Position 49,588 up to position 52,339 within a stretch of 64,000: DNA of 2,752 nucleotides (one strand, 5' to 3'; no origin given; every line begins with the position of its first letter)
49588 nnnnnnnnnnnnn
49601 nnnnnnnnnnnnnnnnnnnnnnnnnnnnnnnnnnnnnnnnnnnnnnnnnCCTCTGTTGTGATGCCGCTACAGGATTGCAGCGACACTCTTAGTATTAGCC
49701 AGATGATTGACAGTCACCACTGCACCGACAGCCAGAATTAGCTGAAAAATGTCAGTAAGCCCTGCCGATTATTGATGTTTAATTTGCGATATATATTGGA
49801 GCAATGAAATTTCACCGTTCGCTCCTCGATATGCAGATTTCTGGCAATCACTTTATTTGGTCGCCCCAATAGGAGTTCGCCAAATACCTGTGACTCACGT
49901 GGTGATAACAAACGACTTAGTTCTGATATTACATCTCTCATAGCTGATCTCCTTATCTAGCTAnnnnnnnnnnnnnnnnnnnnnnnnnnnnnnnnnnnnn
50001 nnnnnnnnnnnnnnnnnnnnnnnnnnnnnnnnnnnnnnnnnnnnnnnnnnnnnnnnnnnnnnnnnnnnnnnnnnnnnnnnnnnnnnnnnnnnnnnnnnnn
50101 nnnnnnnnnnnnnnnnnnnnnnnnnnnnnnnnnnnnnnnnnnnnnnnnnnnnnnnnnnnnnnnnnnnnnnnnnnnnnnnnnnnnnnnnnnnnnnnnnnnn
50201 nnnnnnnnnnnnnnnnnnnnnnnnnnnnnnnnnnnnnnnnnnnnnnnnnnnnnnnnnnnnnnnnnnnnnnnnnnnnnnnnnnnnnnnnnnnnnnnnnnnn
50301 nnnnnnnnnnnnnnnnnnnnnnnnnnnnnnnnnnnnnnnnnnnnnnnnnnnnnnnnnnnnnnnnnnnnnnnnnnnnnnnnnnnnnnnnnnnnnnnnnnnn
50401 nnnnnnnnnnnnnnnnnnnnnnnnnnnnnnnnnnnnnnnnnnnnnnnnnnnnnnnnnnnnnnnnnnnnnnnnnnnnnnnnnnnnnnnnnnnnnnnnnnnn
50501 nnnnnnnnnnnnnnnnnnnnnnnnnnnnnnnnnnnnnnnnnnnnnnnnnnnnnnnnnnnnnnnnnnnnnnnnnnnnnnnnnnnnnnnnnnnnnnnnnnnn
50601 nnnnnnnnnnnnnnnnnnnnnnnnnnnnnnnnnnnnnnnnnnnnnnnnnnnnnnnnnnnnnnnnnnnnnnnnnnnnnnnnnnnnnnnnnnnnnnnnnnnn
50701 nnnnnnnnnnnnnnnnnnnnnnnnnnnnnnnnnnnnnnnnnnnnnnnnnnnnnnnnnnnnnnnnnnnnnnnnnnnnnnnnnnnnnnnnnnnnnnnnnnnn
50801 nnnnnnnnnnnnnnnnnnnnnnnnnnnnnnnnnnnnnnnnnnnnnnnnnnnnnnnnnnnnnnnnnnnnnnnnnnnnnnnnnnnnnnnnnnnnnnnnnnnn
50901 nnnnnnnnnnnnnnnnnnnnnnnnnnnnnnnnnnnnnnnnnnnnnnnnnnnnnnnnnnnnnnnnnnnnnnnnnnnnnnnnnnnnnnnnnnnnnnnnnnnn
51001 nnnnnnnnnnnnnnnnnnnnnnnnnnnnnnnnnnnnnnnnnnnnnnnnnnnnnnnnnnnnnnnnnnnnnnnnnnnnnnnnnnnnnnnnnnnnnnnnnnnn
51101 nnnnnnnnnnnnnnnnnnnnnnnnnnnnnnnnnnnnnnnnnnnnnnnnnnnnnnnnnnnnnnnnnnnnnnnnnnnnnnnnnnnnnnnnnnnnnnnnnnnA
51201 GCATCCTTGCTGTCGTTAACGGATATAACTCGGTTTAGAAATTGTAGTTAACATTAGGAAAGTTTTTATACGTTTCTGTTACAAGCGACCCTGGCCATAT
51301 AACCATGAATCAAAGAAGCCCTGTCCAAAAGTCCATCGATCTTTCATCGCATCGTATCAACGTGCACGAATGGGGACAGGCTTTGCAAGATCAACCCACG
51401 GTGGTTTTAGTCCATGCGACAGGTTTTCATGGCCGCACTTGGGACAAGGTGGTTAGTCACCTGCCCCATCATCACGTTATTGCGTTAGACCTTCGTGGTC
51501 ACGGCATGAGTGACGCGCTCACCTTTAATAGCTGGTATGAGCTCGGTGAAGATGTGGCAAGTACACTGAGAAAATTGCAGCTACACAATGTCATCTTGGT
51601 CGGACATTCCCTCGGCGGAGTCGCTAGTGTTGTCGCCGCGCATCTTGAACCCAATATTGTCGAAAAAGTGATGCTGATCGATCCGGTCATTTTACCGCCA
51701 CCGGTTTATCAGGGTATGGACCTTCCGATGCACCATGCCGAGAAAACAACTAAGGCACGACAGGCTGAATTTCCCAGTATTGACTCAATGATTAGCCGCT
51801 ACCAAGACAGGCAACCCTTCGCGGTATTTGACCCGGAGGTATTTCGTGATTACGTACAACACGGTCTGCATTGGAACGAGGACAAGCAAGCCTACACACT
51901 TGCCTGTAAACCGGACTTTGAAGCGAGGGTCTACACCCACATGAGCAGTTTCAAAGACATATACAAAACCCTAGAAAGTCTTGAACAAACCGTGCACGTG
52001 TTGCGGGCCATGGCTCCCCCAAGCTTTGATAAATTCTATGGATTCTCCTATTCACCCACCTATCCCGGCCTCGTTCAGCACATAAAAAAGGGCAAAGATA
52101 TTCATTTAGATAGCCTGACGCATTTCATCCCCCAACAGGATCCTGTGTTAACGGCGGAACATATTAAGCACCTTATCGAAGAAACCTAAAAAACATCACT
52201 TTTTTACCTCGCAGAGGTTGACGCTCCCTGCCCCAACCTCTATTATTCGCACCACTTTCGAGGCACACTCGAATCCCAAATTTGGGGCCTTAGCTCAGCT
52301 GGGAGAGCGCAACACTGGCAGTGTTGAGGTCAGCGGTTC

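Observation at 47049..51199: Complete double-glycine peptide secretion locus (class II microcin-like) with unrecognised cargo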

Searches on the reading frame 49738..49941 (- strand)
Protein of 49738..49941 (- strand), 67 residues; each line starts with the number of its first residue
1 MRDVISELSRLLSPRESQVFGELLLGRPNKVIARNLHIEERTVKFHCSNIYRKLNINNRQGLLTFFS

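Call 4: search_protein_families(library=pfam, proteins=[window:49738-49941:-], max_evalue=0.1)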
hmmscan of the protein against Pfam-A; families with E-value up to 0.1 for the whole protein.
window:49738-49941:- (67 aa): 2 families
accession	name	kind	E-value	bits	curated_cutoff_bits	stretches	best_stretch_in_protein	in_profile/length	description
PF00196.25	GerE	-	4.8e-19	68.2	23.5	1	11-64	2-55/57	Bacterial regulatory proteins, luxR family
PF08281.18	Sigma70_r4_2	-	0.00051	20.1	25.7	1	5-54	4-54/54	Sigma-70, region 4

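Call 5: search_protein_families(library=ncbifam, proteins=[window:49738-49941:-], max_evalue=0.1)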
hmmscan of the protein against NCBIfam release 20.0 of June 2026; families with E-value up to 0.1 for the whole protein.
window:49738-49941:- (67 aa): 24 families
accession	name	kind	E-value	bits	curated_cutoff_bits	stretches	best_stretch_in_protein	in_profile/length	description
NF006900.1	PRK09390.1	equivalog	9.7e-11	41.6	255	1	9-62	140-193/203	response regulator FixJ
NF047785.1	respo_reg_MadR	equivalog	2.7e-10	40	300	1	10-60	147-197/209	MadR family response regulator transcription factor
NF007935.0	PRK10651.1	equivalog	9.1e-10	38.1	250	1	11-59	155-203/216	two-component system response regulator NarL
NF007505.1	PRK10100.1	equivalog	1.4e-09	38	250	1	9-60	142-193/204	biofilm master transcriptional regulator CsgD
NF007708.0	PRK10403.1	equivalog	4.7e-09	36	343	1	11-60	153-202/215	nitrate/nitrite response regulator protein NarP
NF052366.1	photon_PedR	equivalog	5.2e-09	36.2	120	1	12-64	3-55/74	photosynthetic electron transport-dependent transcriptional regulator PedR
NF052445.1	RespRegMctR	equivalog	1.4e-08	34.4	300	1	8-65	141-198/205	two-component system response regulator MctR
NF011896.0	PRK15369.1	equivalog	1.8e-08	34.3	242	1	7-64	145-202/211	two component system response regulator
NF003420.0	PRK04841.1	equivalog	8.2e-08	30.7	537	1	12-60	839-887/903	HTH-type transcriptional regulator MalT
TIGR03020.2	EpsA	equivalog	1.9e-07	31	170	1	9-60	188-239/247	XrtB/PEP-CTERM-associated transcriptional regulator EpsA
NF007403.0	PRK09935.1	equivalog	9.9e-06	25.3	271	1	10-59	148-197/210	fimbria biosynthesis transcriptional regulator FimZ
NF041830.1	RR_TF_ErdR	exception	1.1e-05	25.3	390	1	12-60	151-199/213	response regulator transcription factor ErdR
NF038181.1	reg_ATPase_IniR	equivalog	1.4e-05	23.6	750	1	10-64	765-819/827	isoniazid response ATPase/transcriptional regulator IniR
TIGR03541.1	reg_near_HchA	equivalog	3.8e-05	23.3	215.6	1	7-57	167-217/232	PA1136 family autoinducer-binding transcriptional regulator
NF040749.1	tetrathio_RR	equivalog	5.4e-05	23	290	1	5-64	127-186/191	tetrathionate respiration response regulator TtrR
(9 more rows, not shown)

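Call 56: find_homologous_proteins(query=window:49738-49941:-, max_evalue=1e-8)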
Query window:49738-49941:- (67 aa): 9 proteins with E <= 1e-8 among 11 candidates.
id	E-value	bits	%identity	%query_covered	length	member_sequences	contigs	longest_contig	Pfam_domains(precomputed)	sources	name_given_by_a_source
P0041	4.9e-33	129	93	100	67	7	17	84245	PF00196.26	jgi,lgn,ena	jgi:DNA-binding NarL/FixJ family response regulator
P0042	1.8e-29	118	88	100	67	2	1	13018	PF00196.26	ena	-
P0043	5.1e-29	116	81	100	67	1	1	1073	PF00196.26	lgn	-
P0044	1.2e-27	112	82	99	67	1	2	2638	PF00196.26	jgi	-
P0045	2.4e-24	102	76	94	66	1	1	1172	PF00196.26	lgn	-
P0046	6.7e-24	100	88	84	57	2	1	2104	PF00196.26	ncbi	-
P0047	2.9e-12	64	58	93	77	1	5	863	PF00196.26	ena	-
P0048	2.9e-12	64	61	84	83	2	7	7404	PF00196.26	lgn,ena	-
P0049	2.8e-10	57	58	78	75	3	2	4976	PF00196.26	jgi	jgi:DNA-binding NarL/FixJ family response regulator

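Call 57: find_encoding_contigs(protein=P0048, flank=8000, max_places=2)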
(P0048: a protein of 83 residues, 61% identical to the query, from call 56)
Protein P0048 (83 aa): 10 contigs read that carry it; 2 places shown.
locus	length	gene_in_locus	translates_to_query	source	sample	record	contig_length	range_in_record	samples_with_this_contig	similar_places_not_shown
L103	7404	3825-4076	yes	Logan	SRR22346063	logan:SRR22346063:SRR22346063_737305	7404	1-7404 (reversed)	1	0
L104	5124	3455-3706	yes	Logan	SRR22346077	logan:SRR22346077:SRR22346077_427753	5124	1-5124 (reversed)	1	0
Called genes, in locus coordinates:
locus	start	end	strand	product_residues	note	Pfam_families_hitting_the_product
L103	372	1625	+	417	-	PF00364:Biotin_lipoyl (faint), PF25984:BSH_YknX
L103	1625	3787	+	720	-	PF03412:Peptidase_C39, PF00664:ABC_membrane, PF00005:ABC_tran, PF02463:SMC_N (weak)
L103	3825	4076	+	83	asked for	PF00196:GerE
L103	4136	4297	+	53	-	-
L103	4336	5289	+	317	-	-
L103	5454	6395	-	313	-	PF01156:IU_nuc_hydro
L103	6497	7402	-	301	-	?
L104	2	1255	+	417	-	PF00364:Biotin_lipoyl (faint), PF25984:BSH_YknX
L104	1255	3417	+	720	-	PF03412:Peptidase_C39, PF00664:ABC_membrane, PF00005:ABC_tran, PF02463:SMC_N (weak)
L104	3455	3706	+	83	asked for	PF00196:GerE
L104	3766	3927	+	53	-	-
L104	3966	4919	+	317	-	-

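Call 58: find_encoding_contigs(protein=P0049, flank=8000, max_places=2)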
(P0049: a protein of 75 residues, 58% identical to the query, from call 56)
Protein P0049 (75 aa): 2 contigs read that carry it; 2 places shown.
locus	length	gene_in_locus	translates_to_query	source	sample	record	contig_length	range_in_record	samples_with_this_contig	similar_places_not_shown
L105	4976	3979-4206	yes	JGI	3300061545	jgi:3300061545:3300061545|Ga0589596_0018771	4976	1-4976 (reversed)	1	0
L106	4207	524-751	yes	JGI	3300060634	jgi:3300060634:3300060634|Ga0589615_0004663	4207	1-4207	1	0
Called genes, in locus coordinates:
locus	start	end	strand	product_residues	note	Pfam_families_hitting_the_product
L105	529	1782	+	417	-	PF25919:BSH_CusB (faint), PF00364:Biotin_lipoyl (faint), PF25984:BSH_YknX, PF26002:Beta-barrel_AprE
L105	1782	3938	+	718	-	PF03412:Peptidase_C39, PF00664:ABC_membrane, PF00005:ABC_tran, PF02463:SMC_N (weak), PF13555:AAA_29 (weak)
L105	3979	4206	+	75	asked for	PF00196:GerE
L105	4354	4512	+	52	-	-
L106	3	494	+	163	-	?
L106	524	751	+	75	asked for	PF00196:GerE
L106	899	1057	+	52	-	-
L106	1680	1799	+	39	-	-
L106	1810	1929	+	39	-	-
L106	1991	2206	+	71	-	-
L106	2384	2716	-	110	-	-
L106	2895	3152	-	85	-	-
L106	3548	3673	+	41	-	-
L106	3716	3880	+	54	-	-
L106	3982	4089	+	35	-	-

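Call 59: find_encoding_contigs(protein=P0042, flank=10000, max_places=1)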
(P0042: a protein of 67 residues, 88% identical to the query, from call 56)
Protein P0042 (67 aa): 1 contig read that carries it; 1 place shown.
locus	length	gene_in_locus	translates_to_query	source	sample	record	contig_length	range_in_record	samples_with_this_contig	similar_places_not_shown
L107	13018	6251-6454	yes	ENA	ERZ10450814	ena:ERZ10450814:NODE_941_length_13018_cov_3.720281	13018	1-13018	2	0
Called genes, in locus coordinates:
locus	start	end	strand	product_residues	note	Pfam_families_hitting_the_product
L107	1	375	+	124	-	?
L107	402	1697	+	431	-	PF07690:MFS_1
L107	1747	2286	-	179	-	PF07209:DUF1415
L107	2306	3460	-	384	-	PF07690:MFS_1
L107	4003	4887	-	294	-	PF12146:Hydrolase_4, PF00561:Abhydrolase_1, PF12697:Abhydrolase_6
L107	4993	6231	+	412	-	PF25919:BSH_CusB (faint), PF25973:BSH_CzcB (faint), PF00364:Biotin_lipoyl (faint), PF25917:BSH_RND (weak), PF25984:BSH_YknX (faint), PF26002:Beta-barrel_AprE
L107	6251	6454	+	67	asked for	PF00196:GerE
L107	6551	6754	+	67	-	-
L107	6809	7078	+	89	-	-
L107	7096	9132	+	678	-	PF03412:Peptidase_C39, PF00664:ABC_membrane, PF00005:ABC_tran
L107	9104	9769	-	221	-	PF13386:DsbD_2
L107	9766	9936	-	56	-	PF03597:FixS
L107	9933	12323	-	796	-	PF12156:ATPase-cat_bd, PF00403:HMA, PF00122:E1-E2_ATPase, PF00702:Hydrolase, PF08282:Hydrolase_3 (faint)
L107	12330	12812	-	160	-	PF05751:FixH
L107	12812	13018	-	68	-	?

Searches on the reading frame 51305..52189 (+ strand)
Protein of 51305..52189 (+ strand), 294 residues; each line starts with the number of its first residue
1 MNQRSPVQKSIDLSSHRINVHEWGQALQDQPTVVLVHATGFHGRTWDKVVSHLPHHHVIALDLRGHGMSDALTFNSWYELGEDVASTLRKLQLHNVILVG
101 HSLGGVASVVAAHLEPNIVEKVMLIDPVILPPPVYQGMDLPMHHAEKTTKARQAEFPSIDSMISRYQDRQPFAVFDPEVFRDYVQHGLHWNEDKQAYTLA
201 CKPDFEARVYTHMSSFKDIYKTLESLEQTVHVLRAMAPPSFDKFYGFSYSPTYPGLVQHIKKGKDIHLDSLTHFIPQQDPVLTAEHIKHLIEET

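Call 4: search_protein_families(library=pfam, proteins=[window:51305-52189:+], max_evalue=0.1)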
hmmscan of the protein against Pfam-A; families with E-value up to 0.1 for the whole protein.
window:51305-52189:+ (294 aa): 8 families
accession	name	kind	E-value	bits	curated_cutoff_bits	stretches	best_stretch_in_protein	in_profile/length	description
PF12697.13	Abhydrolase_6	-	7.7e-19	69.7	26.3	1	33-188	1-148/217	Alpha/beta hydrolase family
PF00561.26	Abhydrolase_1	-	4.8e-17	62.9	25.8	1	31-134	1-108/245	alpha/beta hydrolase fold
PF12146.15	Hydrolase_4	-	4.7e-13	49.4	27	1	31-181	5-165/239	Serine aminopeptidase, S33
PF00975.26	Thioesterase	-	0.00014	22.6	26.4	1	34-115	4-88/226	Thioesterase domain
PF01764.32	Lipase_3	-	0.00076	19.8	22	1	68-113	38-83/140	Lipase (class 3)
PF00756.26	Esterase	-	0.0017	18.6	22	1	83-140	105-154/251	Putative esterase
PF06821.19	Ser_hydrolase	-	0.0039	17.6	22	1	93-157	54-117/172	Serine hydrolase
PF07819.20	PGAP1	-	0.0057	16.9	24.3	1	93-125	90-122/233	PGAP1-like alpha/beta domain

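Call 5: search_protein_families(library=ncbifam, proteins=[window:51305-52189:+], max_evalue=0.1)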
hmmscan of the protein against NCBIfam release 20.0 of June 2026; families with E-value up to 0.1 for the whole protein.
window:51305-52189:+ (294 aa): 23 families
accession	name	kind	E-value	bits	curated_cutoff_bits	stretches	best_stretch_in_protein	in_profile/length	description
NF011457.0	PRK14875.1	equivalog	2.8e-20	72.6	307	1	3-131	107-235/372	acetoin dehydrogenase dihydrolipoyllysine-residue acetyltransferase subunit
NF051488.1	bifunc_PcaDC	exception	2.6e-16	59.7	390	1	28-127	10-111/375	bifunctional 3-oxoadipate enol-lactonase/4-carboxymuconolactone decarboxylase PcaDC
TIGR02427.1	protocat_pcaD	equivalog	1.1e-15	57.7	255.85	1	25-125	8-110/251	3-oxoadipate enol-lactonase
NF051487.1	bifunc_PcaCD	exception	1.2e-14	54.2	430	1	18-126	160-270/413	bifunctional 4-carboxymuconolactone decarboxylase/3-oxoadipate enol-lactonase PcaCD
NF050089.1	i_nPHAscl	equivalog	3.3e-14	52.6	300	1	28-127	16-117/288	intracellular short-chain-length polyhydroxyalkanoate depolymerase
NF007954.0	PRK10673.1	equivalog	9e-13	48.1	399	1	26-126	12-113/255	esterase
NF008340.0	PRK11126.1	equivalog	9.9e-13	47.9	261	1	27-112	11-96/255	2-succinyl-6-hydroxy-2,4-cyclohexadiene-1-carboxylate synthase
NF045632.1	hydroxlase_HsaD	equivalog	3e-12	46.1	400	1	8-130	14-140/290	4,5:9,10-diseco-3-hydroxy-5,9,17-trioxoandrosta-1(10),2-diene-4-oate hydrolase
TIGR03695.1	menH_SHCHC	equivalog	5.6e-12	45.6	208.55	1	30-124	2-101/252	2-succinyl-6-hydroxy-2,4-cyclohexadiene-1-carboxylate synthase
NF002938.0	PRK03592.1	equivalog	2.6e-10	40.1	241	1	9-153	13-152/298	haloalkane dehalogenase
TIGR01738.1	bioH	equivalog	4.6e-10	39.6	206.95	1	30-124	4-95/245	pimeloyl-ACP methyl ester esterase BioH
TIGR03056.1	bchO_mg_che_rel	equivalog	4.6e-10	39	172.55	1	9-111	9-112/278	alpha/beta fold hydrolase BchO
NF004514.1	PRK05855.1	equivalog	8.5e-10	37.8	455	1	16-108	10-105/578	SDR family oxidoreductase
TIGR03611.1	RutD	equivalog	1.9e-09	37.3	238.5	1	24-126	7-112/258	pyrimidine utilization protein D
NF041759.1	mac_hydro_EstT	equivalog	4.8e-05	22.7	450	1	18-126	12-125/278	macrolide hydrolase EstT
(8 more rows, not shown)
